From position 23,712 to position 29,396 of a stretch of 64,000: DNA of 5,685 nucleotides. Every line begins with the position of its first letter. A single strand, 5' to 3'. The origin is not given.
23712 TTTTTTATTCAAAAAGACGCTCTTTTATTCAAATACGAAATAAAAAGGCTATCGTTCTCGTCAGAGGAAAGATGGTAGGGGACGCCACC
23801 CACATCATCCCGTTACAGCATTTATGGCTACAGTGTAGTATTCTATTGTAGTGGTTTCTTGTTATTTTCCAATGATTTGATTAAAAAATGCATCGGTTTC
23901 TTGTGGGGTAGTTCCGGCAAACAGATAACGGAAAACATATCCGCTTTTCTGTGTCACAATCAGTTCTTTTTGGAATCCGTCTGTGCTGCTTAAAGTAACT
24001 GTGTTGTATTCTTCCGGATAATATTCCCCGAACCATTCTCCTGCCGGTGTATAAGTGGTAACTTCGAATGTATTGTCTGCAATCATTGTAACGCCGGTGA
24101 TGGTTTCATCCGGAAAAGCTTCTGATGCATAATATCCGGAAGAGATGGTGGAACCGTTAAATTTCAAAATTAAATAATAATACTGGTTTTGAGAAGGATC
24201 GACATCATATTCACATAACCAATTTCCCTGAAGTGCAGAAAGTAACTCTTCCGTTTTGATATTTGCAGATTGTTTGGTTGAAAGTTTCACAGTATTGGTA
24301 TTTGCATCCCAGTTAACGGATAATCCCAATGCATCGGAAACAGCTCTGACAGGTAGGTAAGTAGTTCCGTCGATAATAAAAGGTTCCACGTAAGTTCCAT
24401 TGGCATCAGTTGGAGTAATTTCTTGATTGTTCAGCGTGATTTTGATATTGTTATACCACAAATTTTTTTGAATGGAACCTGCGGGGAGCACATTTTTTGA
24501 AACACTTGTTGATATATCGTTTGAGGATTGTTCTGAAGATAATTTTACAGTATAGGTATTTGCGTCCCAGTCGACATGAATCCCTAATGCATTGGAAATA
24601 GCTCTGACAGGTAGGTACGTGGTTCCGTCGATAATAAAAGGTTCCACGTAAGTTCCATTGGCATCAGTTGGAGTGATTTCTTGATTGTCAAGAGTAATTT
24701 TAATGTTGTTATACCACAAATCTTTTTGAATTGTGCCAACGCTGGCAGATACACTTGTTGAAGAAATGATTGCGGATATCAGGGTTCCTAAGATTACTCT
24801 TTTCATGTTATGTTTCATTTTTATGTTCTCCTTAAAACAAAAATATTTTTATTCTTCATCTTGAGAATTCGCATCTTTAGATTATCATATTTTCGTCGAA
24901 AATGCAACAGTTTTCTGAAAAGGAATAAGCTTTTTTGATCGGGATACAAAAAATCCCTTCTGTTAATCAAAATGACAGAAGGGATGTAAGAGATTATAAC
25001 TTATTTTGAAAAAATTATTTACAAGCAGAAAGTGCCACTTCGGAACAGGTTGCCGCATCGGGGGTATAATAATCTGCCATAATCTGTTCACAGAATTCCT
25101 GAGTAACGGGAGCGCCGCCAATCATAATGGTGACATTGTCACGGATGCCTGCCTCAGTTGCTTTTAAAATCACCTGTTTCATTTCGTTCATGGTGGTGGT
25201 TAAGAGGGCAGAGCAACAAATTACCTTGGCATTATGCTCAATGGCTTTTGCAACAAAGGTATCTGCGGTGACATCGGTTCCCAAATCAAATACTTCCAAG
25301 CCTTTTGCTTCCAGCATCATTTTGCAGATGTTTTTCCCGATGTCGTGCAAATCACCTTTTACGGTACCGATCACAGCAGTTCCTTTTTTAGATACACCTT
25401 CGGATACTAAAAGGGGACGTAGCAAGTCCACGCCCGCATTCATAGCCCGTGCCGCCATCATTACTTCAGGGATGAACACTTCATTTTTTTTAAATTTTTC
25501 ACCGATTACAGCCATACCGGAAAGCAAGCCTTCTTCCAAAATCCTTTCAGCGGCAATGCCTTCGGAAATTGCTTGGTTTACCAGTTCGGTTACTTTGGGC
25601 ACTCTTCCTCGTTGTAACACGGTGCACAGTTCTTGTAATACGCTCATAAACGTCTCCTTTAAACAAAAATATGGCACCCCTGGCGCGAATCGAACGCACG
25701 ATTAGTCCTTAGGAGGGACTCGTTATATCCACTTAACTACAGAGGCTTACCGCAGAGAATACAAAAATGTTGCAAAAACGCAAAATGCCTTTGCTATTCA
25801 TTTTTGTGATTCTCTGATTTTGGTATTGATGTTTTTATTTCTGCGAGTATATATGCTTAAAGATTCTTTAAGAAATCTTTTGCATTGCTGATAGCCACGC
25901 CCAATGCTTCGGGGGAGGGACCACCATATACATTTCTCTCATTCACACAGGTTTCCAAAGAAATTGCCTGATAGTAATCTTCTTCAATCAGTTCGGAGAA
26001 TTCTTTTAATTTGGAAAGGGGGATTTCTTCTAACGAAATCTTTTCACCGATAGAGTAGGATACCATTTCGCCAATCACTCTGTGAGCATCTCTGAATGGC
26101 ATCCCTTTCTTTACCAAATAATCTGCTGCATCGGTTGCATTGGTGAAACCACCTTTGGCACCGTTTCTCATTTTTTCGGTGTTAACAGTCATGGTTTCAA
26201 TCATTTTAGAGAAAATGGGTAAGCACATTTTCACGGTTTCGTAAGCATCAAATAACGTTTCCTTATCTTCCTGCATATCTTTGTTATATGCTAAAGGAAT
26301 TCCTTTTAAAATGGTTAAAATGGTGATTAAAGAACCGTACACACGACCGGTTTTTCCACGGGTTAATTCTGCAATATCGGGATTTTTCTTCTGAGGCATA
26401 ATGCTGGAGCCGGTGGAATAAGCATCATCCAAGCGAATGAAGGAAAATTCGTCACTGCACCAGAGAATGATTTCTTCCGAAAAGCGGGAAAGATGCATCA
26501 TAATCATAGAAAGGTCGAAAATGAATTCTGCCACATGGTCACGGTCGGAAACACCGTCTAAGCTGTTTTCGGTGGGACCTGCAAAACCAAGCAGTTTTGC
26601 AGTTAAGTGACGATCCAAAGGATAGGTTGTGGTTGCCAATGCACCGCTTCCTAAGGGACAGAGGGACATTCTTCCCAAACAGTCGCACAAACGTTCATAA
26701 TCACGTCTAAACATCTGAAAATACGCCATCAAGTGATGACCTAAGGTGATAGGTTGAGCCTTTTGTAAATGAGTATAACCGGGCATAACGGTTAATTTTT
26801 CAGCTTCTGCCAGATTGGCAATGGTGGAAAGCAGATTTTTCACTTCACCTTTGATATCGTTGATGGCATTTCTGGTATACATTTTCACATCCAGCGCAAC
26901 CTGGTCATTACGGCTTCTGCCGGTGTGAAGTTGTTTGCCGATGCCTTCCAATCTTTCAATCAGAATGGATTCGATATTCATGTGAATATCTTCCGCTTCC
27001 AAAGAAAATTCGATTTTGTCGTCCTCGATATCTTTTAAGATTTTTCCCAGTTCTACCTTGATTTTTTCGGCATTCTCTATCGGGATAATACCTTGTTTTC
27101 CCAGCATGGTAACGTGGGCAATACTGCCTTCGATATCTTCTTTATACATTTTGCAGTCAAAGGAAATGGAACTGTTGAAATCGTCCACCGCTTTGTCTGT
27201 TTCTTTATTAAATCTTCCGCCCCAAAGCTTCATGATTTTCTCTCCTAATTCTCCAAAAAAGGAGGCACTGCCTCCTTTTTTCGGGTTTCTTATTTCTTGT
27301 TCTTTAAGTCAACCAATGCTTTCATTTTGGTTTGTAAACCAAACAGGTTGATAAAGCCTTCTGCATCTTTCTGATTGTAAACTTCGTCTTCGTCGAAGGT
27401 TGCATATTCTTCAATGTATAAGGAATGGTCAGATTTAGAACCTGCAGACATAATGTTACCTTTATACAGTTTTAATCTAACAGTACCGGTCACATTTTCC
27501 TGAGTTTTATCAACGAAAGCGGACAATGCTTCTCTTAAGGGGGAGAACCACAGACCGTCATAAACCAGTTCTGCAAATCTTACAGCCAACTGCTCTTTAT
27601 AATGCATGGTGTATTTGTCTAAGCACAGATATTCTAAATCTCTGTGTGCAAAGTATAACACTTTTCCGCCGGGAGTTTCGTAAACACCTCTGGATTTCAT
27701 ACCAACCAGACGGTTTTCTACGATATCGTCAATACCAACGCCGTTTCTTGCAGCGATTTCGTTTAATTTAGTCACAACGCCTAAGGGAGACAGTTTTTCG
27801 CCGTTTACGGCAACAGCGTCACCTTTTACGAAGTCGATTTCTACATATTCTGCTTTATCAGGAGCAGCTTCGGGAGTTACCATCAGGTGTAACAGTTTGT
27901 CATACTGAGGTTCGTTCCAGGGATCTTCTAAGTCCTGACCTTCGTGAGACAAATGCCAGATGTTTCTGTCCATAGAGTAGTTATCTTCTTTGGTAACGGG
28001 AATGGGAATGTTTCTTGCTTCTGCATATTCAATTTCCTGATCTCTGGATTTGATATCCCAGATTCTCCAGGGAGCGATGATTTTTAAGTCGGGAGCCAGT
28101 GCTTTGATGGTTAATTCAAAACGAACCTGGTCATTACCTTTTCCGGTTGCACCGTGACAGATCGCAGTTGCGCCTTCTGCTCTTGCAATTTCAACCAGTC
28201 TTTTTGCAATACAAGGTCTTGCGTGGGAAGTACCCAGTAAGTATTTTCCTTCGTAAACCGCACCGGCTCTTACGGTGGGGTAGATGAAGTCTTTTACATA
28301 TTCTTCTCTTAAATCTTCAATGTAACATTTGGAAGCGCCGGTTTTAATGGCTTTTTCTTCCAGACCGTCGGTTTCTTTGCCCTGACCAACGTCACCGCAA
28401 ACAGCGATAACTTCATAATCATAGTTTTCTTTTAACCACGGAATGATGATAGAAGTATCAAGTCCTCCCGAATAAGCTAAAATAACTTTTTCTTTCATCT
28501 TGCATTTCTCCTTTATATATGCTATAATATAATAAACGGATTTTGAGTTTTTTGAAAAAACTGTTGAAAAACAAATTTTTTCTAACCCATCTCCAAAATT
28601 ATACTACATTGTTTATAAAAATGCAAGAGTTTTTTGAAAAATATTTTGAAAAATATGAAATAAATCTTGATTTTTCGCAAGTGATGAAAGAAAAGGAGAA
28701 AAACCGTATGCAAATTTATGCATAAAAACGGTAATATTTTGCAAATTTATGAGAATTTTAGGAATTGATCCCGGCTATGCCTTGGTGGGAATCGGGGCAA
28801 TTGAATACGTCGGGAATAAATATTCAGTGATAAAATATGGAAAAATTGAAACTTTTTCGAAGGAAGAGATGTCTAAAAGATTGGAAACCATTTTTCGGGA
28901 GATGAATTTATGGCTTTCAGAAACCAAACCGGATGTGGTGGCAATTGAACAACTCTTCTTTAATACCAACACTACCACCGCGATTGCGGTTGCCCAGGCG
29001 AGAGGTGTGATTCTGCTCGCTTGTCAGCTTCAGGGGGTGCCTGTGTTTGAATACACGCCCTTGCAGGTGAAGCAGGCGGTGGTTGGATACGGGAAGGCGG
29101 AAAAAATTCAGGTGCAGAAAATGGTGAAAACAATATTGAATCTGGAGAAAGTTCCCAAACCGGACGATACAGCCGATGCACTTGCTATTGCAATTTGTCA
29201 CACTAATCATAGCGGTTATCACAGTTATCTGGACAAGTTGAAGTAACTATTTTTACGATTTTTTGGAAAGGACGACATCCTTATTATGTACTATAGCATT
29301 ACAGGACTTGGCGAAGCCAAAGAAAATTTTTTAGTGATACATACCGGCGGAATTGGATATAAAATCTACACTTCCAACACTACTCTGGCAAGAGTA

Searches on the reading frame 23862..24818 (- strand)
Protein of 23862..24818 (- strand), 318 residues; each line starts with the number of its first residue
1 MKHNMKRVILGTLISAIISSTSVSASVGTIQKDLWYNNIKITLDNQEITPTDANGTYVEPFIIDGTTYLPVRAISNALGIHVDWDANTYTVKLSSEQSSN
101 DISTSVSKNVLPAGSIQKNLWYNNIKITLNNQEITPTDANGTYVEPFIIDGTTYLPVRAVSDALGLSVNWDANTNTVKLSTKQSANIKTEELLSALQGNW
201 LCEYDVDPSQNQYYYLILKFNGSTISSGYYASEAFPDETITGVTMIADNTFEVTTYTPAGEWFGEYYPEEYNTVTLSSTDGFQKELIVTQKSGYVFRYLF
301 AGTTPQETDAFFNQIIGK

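Call 86: search_protein_families(library=pfam, max_evalue=0.00001, proteins=[window:23862-24818:-])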
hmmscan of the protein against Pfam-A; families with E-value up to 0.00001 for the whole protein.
window:23862-24818:- (318 aa): 1 family
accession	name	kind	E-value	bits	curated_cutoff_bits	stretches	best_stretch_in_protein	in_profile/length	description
PF07833.16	Cu_amine_oxidN1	-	2e-31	108.6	24.2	2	57-178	10-107/108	Copper amine oxidase N-terminal domain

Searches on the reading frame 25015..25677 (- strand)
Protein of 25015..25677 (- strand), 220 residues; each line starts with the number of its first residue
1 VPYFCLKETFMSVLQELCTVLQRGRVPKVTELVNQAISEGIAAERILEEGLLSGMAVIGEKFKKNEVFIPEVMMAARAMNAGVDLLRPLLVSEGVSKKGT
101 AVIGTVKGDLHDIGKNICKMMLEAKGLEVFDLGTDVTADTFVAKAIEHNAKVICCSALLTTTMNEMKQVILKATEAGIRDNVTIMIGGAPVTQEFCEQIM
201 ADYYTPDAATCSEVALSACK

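Call 87: search_protein_families(library=pfam, max_evalue=0.00001, proteins=[window:25015-25677:-])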
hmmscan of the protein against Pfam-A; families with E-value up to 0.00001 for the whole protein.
window:25015-25677:- (220 aa): 2 families
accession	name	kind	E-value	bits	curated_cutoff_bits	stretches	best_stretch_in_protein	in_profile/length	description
PF02310.24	B12-binding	-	7.5e-25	87.6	32.1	1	100-203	2-107/121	B12 binding domain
PF02607.22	B12-binding_2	-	1.8e-20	73.3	23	1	14-86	2-73/74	B12 binding domain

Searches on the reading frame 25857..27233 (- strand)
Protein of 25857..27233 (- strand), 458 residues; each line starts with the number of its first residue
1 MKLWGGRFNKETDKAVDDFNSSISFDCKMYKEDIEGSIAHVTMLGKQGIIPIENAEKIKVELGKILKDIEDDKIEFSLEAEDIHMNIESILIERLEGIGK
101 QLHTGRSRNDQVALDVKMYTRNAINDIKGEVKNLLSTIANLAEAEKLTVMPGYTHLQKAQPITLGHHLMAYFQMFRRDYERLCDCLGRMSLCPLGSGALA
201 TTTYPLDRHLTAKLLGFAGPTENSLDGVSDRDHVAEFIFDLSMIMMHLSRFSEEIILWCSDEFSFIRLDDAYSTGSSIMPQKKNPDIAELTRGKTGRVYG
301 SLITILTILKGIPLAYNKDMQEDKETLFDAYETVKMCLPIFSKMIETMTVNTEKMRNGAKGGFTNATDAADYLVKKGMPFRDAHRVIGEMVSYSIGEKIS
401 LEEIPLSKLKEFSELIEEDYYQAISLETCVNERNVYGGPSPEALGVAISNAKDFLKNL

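Call 87: search_protein_families(library=pfam, max_evalue=0.00001, proteins=[window:25857-27233:-])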
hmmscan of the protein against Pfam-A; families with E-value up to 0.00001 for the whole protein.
window:25857-27233:- (458 aa): 2 families
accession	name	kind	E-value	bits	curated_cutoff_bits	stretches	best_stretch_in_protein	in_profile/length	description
PF00206.25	Lyase_1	-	4.6e-73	246.8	27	1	6-300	1-312/312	Lyase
PF14698.11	ASL_C2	-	1.1e-26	93.5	27.3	1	363-431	1-69/69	Argininosuccinate lyase C-terminal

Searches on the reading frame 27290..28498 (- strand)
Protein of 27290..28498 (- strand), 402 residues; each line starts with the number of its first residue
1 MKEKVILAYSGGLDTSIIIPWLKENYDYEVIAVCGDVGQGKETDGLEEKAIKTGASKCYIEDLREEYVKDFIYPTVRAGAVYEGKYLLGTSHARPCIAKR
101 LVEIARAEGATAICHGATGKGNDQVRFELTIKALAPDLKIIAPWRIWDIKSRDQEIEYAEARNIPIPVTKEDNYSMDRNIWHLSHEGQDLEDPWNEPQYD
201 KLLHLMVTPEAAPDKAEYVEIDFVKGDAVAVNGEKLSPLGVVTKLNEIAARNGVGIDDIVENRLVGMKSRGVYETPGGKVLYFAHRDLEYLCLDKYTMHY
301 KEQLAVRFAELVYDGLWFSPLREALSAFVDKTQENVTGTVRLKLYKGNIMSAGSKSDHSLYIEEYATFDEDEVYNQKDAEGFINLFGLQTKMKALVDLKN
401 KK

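Call 87: search_protein_families(library=pfam, max_evalue=0.00001, proteins=[window:27290-28498:-])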
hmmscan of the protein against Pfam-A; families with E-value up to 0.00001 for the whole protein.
window:27290-28498:- (402 aa): 2 families
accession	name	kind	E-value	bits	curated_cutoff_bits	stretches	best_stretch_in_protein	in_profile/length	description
PF20979.2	Arginosuc_syn_C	-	2.9e-79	266.1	27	1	174-392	1-218/219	Arginosuccinate synthase C-terminal domain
PF00764.25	Arginosuc_synth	-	1.8e-66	223.6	27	1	4-165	1-162/162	Arginosuccinate synthase N-terminal HUP domain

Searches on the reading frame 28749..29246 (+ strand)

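Call 87: search_protein_families(library=pfam, max_evalue=0.00001, proteins=[window:28749-29246:+])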
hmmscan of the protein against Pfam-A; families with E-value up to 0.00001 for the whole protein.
window:28749-29246:+ (165 aa): 1 family
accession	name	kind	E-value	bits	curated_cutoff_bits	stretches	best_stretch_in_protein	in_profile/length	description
PF02075.23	RuvC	-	1e-52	178.4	22.2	1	3-151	1-148/148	Crossover junction endodeoxyribonuclease RuvC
